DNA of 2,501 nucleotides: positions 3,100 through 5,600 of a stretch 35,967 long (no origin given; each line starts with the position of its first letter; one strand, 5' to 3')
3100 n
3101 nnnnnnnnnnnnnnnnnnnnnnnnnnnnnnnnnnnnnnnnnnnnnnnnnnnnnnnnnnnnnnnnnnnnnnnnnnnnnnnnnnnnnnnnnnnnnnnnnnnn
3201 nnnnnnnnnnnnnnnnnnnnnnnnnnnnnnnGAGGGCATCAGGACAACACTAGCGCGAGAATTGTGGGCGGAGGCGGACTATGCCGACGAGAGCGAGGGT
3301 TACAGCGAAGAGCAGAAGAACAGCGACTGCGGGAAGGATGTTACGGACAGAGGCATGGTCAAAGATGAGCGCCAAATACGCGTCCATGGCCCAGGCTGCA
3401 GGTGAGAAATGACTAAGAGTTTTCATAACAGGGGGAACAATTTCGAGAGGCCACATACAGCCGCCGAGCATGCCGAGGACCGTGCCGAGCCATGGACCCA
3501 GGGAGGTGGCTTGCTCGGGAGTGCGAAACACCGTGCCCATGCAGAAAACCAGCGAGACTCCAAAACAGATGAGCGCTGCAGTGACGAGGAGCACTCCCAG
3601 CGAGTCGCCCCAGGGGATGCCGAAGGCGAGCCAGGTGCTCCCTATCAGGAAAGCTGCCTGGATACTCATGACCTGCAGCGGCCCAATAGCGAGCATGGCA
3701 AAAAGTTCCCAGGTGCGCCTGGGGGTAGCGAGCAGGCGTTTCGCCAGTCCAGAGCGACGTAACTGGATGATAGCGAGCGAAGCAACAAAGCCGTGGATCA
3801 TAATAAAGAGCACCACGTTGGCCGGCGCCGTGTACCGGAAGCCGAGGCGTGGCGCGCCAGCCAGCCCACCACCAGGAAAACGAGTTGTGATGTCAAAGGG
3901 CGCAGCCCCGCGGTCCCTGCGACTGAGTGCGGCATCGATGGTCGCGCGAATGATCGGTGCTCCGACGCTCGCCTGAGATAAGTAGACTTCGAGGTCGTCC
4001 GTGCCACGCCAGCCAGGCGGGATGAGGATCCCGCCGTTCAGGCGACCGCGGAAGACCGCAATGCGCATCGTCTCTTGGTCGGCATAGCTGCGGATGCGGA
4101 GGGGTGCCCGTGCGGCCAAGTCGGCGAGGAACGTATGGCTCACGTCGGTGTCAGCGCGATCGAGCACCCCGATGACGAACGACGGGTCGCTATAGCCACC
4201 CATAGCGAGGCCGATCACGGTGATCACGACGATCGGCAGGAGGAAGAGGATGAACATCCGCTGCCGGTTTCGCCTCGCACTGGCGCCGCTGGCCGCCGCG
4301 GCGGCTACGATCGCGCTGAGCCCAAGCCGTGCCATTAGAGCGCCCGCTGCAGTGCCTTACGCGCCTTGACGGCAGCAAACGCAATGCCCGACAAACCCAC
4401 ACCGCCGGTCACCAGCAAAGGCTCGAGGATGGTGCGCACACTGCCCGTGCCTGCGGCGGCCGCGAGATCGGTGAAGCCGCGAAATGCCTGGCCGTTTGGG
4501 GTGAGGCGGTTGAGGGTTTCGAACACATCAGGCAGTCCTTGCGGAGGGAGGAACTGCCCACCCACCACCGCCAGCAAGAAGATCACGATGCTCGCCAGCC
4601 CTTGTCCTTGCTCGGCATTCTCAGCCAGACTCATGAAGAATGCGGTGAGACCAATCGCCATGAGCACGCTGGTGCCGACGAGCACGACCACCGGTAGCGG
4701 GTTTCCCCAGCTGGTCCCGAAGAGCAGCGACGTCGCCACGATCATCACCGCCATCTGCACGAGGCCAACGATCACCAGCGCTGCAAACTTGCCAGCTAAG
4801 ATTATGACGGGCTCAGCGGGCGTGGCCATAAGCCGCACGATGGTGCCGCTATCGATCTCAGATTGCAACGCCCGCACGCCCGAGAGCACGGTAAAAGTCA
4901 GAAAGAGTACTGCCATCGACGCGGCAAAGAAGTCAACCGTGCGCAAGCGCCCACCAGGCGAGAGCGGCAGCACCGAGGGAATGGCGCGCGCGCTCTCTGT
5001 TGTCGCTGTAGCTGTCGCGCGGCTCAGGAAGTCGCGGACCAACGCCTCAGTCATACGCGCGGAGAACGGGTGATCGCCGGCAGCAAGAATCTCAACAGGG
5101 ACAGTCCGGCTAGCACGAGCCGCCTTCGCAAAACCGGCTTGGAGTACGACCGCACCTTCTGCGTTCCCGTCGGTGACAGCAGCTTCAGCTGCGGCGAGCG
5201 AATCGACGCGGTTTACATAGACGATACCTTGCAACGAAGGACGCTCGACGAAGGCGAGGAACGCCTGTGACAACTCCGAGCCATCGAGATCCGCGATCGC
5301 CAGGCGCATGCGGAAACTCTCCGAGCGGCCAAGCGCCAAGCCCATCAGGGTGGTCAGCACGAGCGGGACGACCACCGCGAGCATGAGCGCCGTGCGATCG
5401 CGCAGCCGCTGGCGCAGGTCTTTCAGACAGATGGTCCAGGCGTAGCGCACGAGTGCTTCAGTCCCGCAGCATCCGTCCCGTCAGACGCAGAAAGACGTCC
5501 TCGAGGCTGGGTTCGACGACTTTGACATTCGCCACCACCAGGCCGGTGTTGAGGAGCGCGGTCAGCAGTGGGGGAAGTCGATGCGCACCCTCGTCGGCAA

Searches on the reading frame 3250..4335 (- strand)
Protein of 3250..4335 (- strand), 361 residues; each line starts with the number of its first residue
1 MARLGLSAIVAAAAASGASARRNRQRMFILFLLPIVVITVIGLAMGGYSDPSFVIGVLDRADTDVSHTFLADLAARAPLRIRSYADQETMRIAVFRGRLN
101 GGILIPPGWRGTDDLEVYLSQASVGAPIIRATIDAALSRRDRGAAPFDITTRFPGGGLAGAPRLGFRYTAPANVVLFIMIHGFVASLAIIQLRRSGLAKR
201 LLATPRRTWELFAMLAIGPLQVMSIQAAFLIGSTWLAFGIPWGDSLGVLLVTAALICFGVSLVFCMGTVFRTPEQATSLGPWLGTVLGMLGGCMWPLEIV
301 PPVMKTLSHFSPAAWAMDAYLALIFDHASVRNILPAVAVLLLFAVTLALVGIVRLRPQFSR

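Call 29: search_protein_families(library=pfam, proteins=[window:3250-4335:-], max_evalue=0.001)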
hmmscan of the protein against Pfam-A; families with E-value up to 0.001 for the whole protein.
window:3250-4335:- (361 aa): 2 families
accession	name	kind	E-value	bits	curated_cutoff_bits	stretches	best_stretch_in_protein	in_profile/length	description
PF12698.13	ABC2_membrane_3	-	1.6e-30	106.9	31.6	1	28-352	5-346/347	ABC-2 family transporter protein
PF01061.29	ABC2_membrane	-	4.5e-17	62.7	26.9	1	175-325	59-211/211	ABC-2 type transporter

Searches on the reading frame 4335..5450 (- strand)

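Call 29: search_protein_families(library=pfam, proteins=[window:4335-5450:-], max_evalue=0.001)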
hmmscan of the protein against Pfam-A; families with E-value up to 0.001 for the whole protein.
window:4335-5450:- (371 aa): 5 families
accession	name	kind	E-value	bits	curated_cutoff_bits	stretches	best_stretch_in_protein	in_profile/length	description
PF12698.13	ABC2_membrane_3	-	6.5e-35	121.3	31.6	1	22-358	4-344/347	ABC-2 family transporter protein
PF01061.29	ABC2_membrane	-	5.7e-15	55.9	26.9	1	176-327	54-207/211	ABC-2 type transporter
PF12679.13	ABC2_membrane_2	-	1.7e-12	47.6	27.2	1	5-275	1-170/283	ABC-2 family transporter protein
PF13346.12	ABC2_membrane_5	-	0.00026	21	25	1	175-300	35-163/205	ABC-2 family transporter protein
PF12730.13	ABC2_membrane_4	-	0.00036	21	27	1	178-274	55-154/179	ABC-2 family transporter protein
